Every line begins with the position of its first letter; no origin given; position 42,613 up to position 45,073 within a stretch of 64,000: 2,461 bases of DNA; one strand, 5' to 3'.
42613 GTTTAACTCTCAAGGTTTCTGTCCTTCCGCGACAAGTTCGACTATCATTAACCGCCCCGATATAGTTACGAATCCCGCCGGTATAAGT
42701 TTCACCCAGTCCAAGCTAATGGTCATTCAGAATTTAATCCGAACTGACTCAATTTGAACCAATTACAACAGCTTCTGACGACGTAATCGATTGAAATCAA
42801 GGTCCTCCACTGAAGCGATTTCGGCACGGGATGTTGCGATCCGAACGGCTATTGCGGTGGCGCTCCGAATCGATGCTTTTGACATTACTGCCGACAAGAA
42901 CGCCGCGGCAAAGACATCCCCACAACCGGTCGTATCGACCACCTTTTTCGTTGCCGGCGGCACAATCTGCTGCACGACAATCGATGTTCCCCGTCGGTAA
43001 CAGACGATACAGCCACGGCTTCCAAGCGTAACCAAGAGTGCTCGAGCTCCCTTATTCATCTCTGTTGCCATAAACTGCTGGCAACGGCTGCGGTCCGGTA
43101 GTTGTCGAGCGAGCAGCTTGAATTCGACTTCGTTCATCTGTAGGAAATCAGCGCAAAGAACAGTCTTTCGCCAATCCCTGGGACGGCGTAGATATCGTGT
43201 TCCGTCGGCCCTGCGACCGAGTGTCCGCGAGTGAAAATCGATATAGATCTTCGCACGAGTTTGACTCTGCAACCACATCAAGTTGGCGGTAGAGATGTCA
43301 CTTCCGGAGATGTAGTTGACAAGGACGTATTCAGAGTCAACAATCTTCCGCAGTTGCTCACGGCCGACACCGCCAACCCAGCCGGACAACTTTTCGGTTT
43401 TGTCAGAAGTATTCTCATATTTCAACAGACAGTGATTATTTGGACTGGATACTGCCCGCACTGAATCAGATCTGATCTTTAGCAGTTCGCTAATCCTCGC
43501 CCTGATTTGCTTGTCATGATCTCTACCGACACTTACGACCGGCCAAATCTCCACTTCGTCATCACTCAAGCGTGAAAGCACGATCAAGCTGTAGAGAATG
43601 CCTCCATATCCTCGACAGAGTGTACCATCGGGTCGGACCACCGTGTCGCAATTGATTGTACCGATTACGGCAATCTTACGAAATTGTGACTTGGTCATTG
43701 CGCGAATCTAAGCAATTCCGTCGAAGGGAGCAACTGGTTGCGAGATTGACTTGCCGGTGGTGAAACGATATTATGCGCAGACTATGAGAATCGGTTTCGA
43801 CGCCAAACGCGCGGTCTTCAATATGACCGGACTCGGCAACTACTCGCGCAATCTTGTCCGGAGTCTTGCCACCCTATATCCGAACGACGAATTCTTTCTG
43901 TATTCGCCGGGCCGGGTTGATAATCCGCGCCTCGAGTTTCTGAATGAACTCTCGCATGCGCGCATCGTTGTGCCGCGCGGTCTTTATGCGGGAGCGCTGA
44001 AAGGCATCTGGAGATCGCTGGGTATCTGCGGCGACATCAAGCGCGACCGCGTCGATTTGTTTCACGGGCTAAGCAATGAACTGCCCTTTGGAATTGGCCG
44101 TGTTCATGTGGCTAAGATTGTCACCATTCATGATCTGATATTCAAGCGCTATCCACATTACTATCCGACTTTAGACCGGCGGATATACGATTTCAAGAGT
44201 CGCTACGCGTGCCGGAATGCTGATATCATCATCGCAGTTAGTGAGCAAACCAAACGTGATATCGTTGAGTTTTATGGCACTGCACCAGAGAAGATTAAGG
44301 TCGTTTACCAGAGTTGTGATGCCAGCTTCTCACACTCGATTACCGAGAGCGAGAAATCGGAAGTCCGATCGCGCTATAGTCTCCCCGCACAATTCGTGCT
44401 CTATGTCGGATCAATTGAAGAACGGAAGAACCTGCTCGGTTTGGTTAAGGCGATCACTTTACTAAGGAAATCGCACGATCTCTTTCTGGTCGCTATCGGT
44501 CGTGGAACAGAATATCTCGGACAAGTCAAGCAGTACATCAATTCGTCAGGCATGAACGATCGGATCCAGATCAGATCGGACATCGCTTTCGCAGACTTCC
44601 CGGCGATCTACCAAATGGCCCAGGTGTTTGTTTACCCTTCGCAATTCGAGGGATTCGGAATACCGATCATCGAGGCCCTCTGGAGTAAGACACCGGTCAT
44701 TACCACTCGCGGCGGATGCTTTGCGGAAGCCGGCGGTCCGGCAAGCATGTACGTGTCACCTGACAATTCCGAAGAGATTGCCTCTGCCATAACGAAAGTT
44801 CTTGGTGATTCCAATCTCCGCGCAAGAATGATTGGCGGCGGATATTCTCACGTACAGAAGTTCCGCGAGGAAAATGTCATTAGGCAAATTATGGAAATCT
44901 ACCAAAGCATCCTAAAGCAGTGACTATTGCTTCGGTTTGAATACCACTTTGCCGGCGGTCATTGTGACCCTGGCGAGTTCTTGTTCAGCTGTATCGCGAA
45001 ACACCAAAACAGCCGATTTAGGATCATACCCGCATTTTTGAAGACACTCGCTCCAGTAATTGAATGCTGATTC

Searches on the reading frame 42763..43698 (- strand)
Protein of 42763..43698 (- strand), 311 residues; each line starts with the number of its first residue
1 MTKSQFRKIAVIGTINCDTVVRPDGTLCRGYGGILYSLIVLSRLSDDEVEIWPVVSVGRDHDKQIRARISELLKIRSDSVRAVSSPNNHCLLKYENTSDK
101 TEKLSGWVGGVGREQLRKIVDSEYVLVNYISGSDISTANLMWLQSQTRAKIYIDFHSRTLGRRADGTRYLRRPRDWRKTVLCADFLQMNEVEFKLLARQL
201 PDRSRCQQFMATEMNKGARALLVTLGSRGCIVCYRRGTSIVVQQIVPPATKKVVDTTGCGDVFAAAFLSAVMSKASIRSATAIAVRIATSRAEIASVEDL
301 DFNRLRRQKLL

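Call 62: search_protein_families(library=pfam, proteins=[window:42763-43698:-], max_evalue=0.000001)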
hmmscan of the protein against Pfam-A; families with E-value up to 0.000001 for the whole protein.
window:42763-43698:- (311 aa): 1 family
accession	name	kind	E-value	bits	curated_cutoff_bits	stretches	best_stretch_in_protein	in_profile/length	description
PF00294.29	PfkB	-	1.5e-17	64.3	25.8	1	179-289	180-287/302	pfkB family carbohydrate kinase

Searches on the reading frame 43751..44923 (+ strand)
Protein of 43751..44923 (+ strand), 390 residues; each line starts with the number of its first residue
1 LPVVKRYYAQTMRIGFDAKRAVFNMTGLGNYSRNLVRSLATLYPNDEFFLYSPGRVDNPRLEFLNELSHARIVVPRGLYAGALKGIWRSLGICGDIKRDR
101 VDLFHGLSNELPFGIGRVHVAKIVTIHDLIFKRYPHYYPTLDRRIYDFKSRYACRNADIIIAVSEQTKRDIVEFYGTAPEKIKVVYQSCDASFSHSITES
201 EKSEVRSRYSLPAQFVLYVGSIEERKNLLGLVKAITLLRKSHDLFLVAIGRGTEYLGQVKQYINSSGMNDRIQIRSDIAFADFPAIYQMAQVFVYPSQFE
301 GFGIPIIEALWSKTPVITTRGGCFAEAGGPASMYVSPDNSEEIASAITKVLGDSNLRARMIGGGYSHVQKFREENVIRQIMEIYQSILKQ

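Call 62: search_protein_families(library=pfam, proteins=[window:43751-44923:+], max_evalue=0.000001)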
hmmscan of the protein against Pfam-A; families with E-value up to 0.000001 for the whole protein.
window:43751-44923:+ (390 aa): 4 families
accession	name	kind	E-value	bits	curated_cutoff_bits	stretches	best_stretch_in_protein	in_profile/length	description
PF00534.26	Glycos_transf_1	-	8.7e-29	100.7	26.4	1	214-364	16-169/172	Glycosyl transferases group 1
PF13692.12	Glyco_trans_1_4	-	4.3e-24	85.8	27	1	215-353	3-142/142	Glycosyl transferases group 1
PF13439.12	Glyco_transf_4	-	2.1e-17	64.1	28.5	1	27-190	3-167/170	Glycosyltransferase Family 4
PF13579.12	Glyco_trans_4_4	-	3e-09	37.8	29.7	1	26-185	1-155/158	Glycosyl transferase 4-like domain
